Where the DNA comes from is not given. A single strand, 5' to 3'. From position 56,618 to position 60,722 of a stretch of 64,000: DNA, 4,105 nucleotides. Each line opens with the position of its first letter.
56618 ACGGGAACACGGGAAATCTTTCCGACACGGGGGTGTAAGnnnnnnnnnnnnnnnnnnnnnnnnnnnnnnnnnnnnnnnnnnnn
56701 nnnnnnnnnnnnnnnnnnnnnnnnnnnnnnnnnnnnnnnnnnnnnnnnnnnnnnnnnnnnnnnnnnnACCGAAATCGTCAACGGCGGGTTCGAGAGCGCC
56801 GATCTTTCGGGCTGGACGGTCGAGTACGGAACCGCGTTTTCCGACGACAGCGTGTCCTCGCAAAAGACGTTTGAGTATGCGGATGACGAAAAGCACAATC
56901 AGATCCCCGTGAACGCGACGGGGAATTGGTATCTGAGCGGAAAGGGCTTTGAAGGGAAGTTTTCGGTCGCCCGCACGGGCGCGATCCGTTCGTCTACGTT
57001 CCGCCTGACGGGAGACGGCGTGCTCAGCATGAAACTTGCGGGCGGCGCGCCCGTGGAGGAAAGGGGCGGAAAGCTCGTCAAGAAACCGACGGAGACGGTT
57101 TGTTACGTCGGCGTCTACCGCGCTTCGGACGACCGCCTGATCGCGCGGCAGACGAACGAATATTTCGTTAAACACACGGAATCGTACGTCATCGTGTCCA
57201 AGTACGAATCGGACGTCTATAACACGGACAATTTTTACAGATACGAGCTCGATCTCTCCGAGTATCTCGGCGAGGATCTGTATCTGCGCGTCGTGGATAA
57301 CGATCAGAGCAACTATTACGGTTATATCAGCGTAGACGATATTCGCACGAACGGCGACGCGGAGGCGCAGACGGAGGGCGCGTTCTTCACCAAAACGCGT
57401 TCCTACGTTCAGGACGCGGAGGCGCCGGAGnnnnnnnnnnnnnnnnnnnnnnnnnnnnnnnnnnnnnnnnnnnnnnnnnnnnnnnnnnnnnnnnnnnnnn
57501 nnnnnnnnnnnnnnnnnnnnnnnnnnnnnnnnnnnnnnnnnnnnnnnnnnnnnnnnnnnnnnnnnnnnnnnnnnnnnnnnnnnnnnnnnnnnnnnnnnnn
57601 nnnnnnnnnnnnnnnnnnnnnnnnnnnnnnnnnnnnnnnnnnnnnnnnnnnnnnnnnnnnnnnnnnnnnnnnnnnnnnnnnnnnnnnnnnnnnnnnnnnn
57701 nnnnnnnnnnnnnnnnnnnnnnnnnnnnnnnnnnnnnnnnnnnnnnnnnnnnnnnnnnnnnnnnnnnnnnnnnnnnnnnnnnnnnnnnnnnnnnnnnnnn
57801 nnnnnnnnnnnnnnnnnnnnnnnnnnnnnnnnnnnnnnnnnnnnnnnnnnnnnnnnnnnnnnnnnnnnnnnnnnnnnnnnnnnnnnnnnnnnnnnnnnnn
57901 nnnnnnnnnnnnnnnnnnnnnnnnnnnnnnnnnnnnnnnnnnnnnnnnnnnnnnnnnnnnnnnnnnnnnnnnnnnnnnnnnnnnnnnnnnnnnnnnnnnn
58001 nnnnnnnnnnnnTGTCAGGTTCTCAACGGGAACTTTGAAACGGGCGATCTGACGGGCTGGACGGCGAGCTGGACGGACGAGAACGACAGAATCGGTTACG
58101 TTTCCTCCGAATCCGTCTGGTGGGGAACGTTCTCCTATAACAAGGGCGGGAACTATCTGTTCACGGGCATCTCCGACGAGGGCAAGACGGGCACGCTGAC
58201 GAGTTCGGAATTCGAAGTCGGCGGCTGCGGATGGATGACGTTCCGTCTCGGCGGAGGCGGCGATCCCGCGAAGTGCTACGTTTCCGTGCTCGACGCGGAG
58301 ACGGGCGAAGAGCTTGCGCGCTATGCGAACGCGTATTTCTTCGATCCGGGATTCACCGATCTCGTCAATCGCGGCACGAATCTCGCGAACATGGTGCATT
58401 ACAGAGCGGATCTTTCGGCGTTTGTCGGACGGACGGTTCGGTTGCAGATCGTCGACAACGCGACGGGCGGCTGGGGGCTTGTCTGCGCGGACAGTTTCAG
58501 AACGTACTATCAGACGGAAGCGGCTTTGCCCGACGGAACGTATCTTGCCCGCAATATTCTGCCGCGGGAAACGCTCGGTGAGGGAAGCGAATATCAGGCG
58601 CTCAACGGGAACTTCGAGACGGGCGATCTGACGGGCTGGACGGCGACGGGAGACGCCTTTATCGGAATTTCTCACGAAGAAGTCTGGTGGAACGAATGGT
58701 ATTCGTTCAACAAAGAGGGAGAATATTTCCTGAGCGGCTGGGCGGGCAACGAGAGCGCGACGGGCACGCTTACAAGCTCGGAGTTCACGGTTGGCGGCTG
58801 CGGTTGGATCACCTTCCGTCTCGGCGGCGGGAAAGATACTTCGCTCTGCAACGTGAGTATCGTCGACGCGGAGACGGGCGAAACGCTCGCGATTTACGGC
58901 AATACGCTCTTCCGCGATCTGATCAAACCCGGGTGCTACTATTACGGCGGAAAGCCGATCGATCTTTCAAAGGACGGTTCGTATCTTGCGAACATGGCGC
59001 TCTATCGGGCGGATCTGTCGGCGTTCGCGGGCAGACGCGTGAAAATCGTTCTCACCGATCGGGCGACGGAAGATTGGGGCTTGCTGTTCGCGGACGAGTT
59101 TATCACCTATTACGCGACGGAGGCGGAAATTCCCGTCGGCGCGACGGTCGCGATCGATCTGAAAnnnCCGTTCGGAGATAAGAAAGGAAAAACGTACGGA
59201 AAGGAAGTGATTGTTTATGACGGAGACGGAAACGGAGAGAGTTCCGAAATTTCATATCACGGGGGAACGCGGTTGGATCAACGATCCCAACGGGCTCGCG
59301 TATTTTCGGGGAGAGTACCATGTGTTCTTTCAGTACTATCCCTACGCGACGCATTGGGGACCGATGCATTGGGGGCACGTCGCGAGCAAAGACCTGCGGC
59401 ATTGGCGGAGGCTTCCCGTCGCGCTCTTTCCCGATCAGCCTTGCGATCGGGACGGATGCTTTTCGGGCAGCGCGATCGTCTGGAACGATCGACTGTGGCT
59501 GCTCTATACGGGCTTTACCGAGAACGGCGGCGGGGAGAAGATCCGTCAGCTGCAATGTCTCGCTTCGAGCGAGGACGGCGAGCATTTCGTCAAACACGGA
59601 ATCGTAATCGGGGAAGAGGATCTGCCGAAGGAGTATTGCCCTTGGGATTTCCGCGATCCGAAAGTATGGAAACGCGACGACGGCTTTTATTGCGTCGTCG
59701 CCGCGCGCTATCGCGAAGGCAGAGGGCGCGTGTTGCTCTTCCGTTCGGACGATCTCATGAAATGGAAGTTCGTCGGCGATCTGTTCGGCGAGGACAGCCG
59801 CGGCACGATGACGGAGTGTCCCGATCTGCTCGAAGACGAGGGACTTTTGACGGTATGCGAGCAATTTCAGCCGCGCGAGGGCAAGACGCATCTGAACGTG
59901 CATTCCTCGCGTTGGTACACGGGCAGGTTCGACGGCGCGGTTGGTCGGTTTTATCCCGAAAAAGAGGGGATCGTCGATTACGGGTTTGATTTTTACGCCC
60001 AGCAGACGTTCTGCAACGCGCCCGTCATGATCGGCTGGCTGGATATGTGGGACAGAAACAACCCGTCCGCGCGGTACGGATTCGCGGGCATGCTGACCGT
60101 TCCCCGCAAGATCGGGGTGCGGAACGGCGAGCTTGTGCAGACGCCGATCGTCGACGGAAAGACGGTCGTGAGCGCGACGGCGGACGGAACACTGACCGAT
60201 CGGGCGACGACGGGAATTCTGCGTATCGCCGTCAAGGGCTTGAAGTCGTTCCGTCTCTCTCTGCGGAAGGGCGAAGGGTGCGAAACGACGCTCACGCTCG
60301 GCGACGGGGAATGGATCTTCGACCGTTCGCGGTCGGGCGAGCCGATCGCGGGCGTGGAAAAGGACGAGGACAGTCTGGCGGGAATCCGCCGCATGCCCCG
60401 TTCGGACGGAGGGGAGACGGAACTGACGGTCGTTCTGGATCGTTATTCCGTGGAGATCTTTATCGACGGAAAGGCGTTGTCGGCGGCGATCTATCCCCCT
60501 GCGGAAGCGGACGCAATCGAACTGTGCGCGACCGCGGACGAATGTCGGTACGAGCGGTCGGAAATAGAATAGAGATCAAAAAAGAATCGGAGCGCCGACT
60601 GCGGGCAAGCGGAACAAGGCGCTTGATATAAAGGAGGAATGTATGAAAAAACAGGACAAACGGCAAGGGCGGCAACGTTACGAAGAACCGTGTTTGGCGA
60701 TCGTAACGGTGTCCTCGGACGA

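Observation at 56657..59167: Four-module non-catalytic lipoprotein embedded between GH32 genes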

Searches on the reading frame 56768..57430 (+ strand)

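Call 50: search_protein_families(library=pfam, proteins=[window:56768-57430:+], max_evalue=10)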
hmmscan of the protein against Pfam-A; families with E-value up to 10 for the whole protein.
window:56768-57430:+ (221 aa): 1 family
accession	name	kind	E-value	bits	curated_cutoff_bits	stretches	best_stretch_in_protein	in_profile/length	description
PF00932.25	LTD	-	0.061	14.2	34.3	1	2-36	26-66/109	Lamin Tail Domain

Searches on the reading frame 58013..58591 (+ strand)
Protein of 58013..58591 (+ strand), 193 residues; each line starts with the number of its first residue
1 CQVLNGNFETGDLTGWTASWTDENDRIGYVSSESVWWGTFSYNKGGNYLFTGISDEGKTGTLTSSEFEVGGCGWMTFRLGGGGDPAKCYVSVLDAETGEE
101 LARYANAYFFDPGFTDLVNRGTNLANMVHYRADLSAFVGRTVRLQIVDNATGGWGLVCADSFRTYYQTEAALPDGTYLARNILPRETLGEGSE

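Call 25: search_protein_representatives(alignment_id=A2)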
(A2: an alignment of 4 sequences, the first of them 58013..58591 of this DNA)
Query: 4 sequences, 197 profile positions. Proteins with E-value up to 0.001 (for the whole library): 1750; up to 1e-10: 659; up to 1e-30: 289. The best 150 are listed.
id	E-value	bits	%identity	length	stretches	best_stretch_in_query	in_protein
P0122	0.0e+00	1015.2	-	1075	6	1-184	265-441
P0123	0.0e+00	1004.7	-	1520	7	2-187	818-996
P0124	8.6e-256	857.8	-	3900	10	2-182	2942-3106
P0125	1.3e-237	798.5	-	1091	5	1-187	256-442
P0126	7.7e-222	746.9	-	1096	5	3-195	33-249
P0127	1.6e-214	723.1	-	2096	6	2-181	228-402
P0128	2.4e-212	715.9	-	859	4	1-191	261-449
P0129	5.5e-210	708.3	-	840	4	1-185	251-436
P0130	3.5e-192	650.2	-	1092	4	1-188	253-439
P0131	2.6e-188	637.5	-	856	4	2-179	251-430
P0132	5.2e-174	590.9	-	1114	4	2-189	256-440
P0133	1.4e-171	582.9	-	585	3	1-179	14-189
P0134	1.6e-167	569.7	-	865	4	1-176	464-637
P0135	7.1e-159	541.5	-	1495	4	3-182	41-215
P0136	1.4e-152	521.0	-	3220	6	3-176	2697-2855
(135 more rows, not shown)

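Call 32: search_protein_families(library=pfam, alignment_id=A3, max_evalue=0.0001)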
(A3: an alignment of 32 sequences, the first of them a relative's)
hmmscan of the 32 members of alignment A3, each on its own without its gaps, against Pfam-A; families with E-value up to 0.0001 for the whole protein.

A. member 1, P0127 (2096 aa): 5 families
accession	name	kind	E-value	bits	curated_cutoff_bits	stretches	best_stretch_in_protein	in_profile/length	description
PF00251.26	Glyco_hydro_32N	-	8e-62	210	22.1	1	1004-1324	1-303/307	Glycosyl hydrolases family 32 N-terminal domain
PF00395.25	SLH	-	3.7e-36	123.3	20.8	3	1972-2012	4-44/44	S-layer homology domain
PF08244.19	Glyco_hydro_32C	-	7.3e-32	111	21.9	1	1331-1484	1-158/158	Glycosyl hydrolases family 32 C terminal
PF13385.13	Laminin_G_3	-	1.8e-26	93.5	27.6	1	797-966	2-150/151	Concanavalin A-like lectin/glucanases superfamily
PF00354.24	Pentaxin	-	4.6e-06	26.9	25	1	882-991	81-186/194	Pentaxin family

B. families by the number of members that match (of 32 scanned): 16 families
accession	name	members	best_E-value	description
PF00251.26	Glyco_hydro_32N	12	3.2e-156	Glycosyl hydrolases family 32 N-terminal domain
PF08244.19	Glyco_hydro_32C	12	3.2e-75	Glycosyl hydrolases family 32 C terminal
PF13385.13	Laminin_G_3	12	2.3e-29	Concanavalin A-like lectin/glucanases superfamily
PF02368.24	Big_2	8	1.4e-111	Bacterial Ig-like domain (group 2)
PF06824.17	Glyco_hydro_125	2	4.8e-124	Metal-independent alpha-mannosidase (GH125)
PF00395.25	SLH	2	3.7e-36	S-layer homology domain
PF22359.2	Big-like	2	1.4e-33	Bacterial Ig-like domain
PF18962.6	Por_Secre_tail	2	3.1e-09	Secretion system C-terminal sorting domain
PF16346.12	GH32_BT1760-like_C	2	6.2e-07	GH32, BT1760-like, C-terminal domain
PF00354.24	Pentaxin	2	3.8e-06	Pentaxin family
PF21461.3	HL_N-beta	1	1.1e-14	Hyaluronate lyase, N-terminal beta-sheet domain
PF13472.12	Lipase_GDSL_2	1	1.3e-09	GDSL-like Lipase/Acylhydrolase family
PF07554.19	FIVAR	1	1e-08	FIVAR domain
PF21764.3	Invasin_D4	1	1.2e-07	Invasin, domain 4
PF06832.18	BiPBP_C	1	4.1e-07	Penicillin-Binding Protein C-terminus Family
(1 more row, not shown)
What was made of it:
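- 12 of 32 long homologues carry Laminin_G_3 + GH32N + GH32C (call 32). The wider module family occurs with GH125, a hyaluronate-lyase N-domain, GDSL lipase, Big_2 and SLH (call 32).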

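Call 35: find_homologous_proteins(query=P0135, max_evalue=1e-20)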
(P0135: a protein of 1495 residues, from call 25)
Query P0135 (1495 aa): 685 proteins with E <= 1e-20 among 8000 candidates; the best 120 are listed.
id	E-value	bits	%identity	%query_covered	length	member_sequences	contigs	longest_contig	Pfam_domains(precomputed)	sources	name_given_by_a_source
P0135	0.0e+0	3499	100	100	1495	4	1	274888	PF08244.20,PF00251.27,PF13385.14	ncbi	-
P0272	0.0e+0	2613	61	99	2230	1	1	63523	PF08244.20,PF00932.26,PF00251.27,PF13385.14,PF00395.26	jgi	-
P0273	0.0e+0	2589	61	98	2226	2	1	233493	PF08244.20,PF00251.27,PF13385.14,PF00395.26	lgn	-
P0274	0.0e+0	2559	60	97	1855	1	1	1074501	PF08244.20,PF00251.27,PF13385.14,PF03646.21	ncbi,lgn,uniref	ncbi:GH32 C-terminal domain-containing protein [Cohnella sp. GCM10027633]|uniref:GH32 C-terminal dom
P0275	0.0e+0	2556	60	97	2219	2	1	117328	PF08244.20,PF00251.27,PF13385.14,PF03646.21,PF00395.26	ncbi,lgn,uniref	ncbi:GH32 C-terminal domain-containing protein [Paenibacillus sp. 2TAB23]|uniref:S-layer homology do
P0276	0.0e+0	2541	60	97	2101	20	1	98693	PF08244.20,PF00251.27,PF13385.14,PF00395.26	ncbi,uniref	ncbi:GH32 C-terminal domain-containing protein [Paenibacillus phytohabitans]|uniref:GH32 C-terminal 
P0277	0.0e+0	2468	61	98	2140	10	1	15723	PF08244.20,PF00251.27,PF13385.14,PF00395.26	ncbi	ncbi:Levanase precursor [compost metagenome]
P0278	0.0e+0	2330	61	97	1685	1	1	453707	PF08244.20,PF00251.27,PF13385.14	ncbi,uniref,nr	ncbi:GH32 C-terminal domain-containing protein [Paenibacillus harenae]|uniref:beta-fructofuranosidas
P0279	0.0e+0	2271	60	98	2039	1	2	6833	PF08244.20,PF00251.27,PF13385.14,PF00395.26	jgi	jgi:sucrose-6-phosphate hydrolase SacC (GH32 family)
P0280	0.0e+0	2124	50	97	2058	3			PF16346.13,PF08244.20,PF00251.27,PF13385.14,PF00395.26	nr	nr:GH32 C-terminal domain-containing protein [Cohnella hashimotonis]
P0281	0.0e+0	2087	60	100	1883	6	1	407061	PF08244.20,PF00251.27,PF13385.14,PF00395.26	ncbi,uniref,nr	ncbi:hypothetical protein POTG_01587 [Paenibacillus sp. oral taxon 786 str. D14]|uniref:S-layer homo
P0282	0.0e+0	2080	61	99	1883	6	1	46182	PF08244.20,PF00251.27,PF13385.14,PF00395.26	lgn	-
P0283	0.0e+0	2080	61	99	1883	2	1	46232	PF08244.20,PF00251.27,PF13385.14,PF00395.26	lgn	-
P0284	0.0e+0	2076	61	97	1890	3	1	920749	PF08244.20,PF00251.27,PF13385.14,PF00395.26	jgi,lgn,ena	-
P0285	0.0e+0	2076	61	97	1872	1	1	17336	PF08244.20,PF00251.27,PF13385.14,PF00395.26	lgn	-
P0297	0.0e+0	2058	61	97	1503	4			PF08244.20,PF00251.27,PF13385.14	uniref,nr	uniref:beta-fructofuranosidase n=1 Tax=Niallia circulans TaxID=1397 RepID=O52973_NIACI|nr:cycloinulo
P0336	0.0e+0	1778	61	85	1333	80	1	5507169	PF08244.20,PF00251.27,PF13385.14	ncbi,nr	ncbi:cycloinulo-oligosaccharide fructanotransferase [Paenibacillus polymyxa]|nr:cycloinulo-oligosacc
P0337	0.0e+0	1775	60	85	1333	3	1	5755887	PF08244.20,PF00251.27,PF13385.14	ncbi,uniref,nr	ncbi:GH32 C-terminal domain-containing protein [Paenibacillus polymyxa]|uniref:GH32 C-terminal domai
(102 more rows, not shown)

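Call 50: search_protein_families(library=pfam, proteins=[window:58013-58591:+], max_evalue=10)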
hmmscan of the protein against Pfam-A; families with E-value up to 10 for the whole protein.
window:58013-58591:+ (193 aa): 0 families

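Call 51: search_solved_structures(query=A2, max_evalue=10)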
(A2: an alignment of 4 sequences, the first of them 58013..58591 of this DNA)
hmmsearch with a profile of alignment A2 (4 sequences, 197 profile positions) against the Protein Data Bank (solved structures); distinct sequences matched with E-value up to 10: 1.
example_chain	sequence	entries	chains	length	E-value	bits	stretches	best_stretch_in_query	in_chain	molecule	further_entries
8xmz_A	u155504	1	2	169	0.01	18.7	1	2-24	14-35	T9SS C-terminal target domain-containing protein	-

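Call 61: list_cluster_members(proteins=[P0336, P0297, P0337])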
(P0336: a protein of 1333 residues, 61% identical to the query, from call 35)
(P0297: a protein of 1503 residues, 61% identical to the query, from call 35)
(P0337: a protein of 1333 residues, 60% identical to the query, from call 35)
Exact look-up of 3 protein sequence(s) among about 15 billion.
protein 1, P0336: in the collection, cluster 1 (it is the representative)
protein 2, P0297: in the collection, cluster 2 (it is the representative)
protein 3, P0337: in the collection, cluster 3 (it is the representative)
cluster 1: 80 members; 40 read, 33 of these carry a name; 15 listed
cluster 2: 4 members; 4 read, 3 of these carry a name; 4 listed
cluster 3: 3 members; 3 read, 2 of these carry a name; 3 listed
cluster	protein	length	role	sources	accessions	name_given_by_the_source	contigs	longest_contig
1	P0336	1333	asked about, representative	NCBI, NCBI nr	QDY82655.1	cycloinulo-oligosaccharide fructanotransferase [Paenibacillus polymyxa]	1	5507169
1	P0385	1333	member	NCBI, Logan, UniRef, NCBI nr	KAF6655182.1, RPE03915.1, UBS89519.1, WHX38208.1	GH32 C-terminal domain-containing protein [Paenibacillus polymyxa] | GH32 C-terminal domain-containing protein n=1 Tax=Paenibacillus TaxID=44249 ... | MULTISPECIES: GH32 C-terminal domain-containing protein [Paenibacillus]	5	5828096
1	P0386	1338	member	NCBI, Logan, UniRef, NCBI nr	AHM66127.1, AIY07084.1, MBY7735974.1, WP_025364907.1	cycloinulo-oligosaccharide fructanotransferase [Paenibacillus polymyxa] | GH32 C-terminal domain-containing protein n=1 Tax=Paenibacillus polymyxa TaxID=1406 ... | GH32 C-terminal domain-containing protein [Paenibacillus polymyxa]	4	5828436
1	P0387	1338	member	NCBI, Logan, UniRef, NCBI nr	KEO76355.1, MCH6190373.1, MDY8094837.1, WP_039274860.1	GH32 C-terminal domain-containing protein [Paenibacillus polymyxa] | GH32 C-terminal domain-containing protein n=1 Tax=Paenibacillus polymyxa TaxID=1406 ...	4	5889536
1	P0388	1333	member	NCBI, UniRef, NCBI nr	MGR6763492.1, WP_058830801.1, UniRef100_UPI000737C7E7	GH32 C-terminal domain-containing protein [Paenibacillus polymyxa] | GH32 C-terminal domain-containing protein n=1 Tax=Paenibacillus TaxID=44249 ...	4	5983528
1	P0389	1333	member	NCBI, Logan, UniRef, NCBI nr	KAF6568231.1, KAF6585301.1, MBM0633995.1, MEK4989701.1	GH32 C-terminal domain-containing protein [Paenibacillus polymyxa] | beta-fructofuranosidase n=1 Tax=Paenibacillus polymyxa TaxID=1406 RepID=A0A8I1IWM9_PAEPO | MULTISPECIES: GH32 C-terminal domain-containing protein [Paenibacillus]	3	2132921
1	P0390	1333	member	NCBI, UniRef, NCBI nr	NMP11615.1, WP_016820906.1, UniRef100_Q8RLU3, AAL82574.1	GH32 C-terminal domain-containing protein [Paenibacillus polymyxa] | beta-fructofuranosidase n=1 Tax=Paenibacillus polymyxa TaxID=1406 RepID=Q8RLU3_PAEPO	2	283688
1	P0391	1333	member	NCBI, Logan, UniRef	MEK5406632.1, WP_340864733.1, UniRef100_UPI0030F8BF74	GH32 C-terminal domain-containing protein [Paenibacillus sp. FSL W8-0439] | GH32 C-terminal domain-containing protein n=1 Tax=Paenibacillus sp. FSL W8-0439 ...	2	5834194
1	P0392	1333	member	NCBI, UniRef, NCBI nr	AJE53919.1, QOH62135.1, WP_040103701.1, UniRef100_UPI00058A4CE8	GH32 C-terminal domain-containing protein [Paenibacillus polymyxa] | GH32 C-terminal domain-containing protein n=1 Tax=Paenibacillus polymyxa TaxID=1406 ...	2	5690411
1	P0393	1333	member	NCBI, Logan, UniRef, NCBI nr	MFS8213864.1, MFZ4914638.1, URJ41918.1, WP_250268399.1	GH32 C-terminal domain-containing protein [Paenibacillus polymyxa] | GH32 C-terminal domain-containing protein n=1 Tax=Paenibacillus TaxID=44249 ...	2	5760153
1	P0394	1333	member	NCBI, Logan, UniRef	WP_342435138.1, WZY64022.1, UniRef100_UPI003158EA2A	GH32 C-terminal domain-containing protein [Paenibacillus sp. FSL H7-0442] | GH32 C-terminal domain-containing protein n=1 Tax=Paenibacillus sp. FSL H7-0442 ...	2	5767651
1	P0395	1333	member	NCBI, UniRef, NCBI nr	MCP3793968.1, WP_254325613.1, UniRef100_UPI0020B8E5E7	GH32 C-terminal domain-containing protein [Paenibacillus sp. CH40] | GH32 C-terminal domain-containing protein n=1 Tax=Paenibacillus sp. CH40 TaxID=2962045 ...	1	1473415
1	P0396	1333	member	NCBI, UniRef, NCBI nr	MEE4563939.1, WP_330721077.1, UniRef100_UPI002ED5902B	GH32 C-terminal domain-containing protein [Paenibacillus polymyxa] | GH32 C-terminal domain-containing protein n=1 Tax=Paenibacillus polymyxa TaxID=1406 ...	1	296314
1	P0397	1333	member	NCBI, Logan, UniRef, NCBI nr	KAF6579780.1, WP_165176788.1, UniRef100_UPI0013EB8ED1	GH32 C-terminal domain-containing protein [Paenibacillus sp. EKM212P] | GH32 C-terminal domain-containing protein n=1 Tax=Paenibacillus sp. EKM212P TaxID=1683680 ...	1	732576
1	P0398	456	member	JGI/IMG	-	hypothetical protein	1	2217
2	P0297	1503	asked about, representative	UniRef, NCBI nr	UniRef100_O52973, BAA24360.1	beta-fructofuranosidase n=1 Tax=Niallia circulans TaxID=1397 RepID=O52973_NIACI | cycloinulo-oligosaccharide fructanotransferase [Niallia circulans]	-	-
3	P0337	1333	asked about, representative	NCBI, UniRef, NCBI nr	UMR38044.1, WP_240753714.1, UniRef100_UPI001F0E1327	GH32 C-terminal domain-containing protein [Paenibacillus polymyxa] | GH32 C-terminal domain-containing protein n=1 Tax=Paenibacillus polymyxa TaxID=1406 ...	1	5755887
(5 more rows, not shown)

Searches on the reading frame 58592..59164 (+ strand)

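Call 50: search_protein_families(library=pfam, proteins=[window:58592-59164:+], max_evalue=10)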
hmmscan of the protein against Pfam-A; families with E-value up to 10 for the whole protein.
window:58592-59164:+ (191 aa): 1 family
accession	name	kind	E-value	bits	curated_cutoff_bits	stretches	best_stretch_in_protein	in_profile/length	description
PF02018.23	CBM_4_9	-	0.11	13.3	25.9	1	3-22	4-23/136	Carbohydrate binding domain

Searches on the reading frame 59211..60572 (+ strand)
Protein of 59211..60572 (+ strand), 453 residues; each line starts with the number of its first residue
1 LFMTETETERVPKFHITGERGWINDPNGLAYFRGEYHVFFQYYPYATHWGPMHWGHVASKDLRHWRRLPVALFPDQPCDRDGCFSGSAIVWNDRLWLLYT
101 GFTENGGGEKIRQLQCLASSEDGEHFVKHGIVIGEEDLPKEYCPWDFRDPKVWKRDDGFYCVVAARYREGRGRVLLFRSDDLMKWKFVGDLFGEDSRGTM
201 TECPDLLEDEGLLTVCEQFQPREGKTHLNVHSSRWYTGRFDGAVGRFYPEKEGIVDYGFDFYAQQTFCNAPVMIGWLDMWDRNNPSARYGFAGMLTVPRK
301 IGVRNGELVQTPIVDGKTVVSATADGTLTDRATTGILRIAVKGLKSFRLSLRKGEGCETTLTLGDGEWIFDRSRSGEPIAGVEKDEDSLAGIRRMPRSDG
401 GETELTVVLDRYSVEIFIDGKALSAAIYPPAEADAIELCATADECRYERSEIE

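Call 3: search_protein_families(library=pfam, proteins=[window:59211-60572:+], max_evalue=0.01)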
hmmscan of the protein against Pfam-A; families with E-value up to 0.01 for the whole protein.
window:59211-60572:+ (453 aa): 3 families
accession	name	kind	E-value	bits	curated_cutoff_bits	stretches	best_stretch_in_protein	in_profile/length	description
PF00251.26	Glyco_hydro_32N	-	3.2e-86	290.1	22.1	1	15-312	1-307/307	Glycosyl hydrolases family 32 N-terminal domain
PF08244.19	Glyco_hydro_32C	-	3.1e-10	40.7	21.9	1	339-442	40-146/158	Glycosyl hydrolases family 32 C terminal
PF04616.20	Glyco_hydro_43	-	1.1e-05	25.4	32.2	0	147-200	10-61/288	Glycosyl hydrolases family 43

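Call 4: search_protein_families(library=ncbifam, proteins=[window:59211-60572:+], max_evalue=0.01)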
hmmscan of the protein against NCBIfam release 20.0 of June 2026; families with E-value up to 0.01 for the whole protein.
window:59211-60572:+ (453 aa): 4 families
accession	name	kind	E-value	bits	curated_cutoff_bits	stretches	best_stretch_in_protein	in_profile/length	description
TIGR01322.1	scrB_fam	subfamily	2.1e-99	333.3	356.4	1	9-426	12-443/447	sucrose-6-phosphate hydrolase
NF041092.1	beta-fruc_BfrA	equivalog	9.1e-71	238.9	900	1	12-436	4-414/433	beta-fructosidase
NF052550.1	BManbPhaseBMBP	equivalog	7.6e-08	32.1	450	1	77-194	20-139/296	beta-1,2-mannobiose phosphorylase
NF058598.1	BetMansidBT3780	equivalog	1.6e-06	27.5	550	1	82-201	61-184/366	beta-1,2-mannosidase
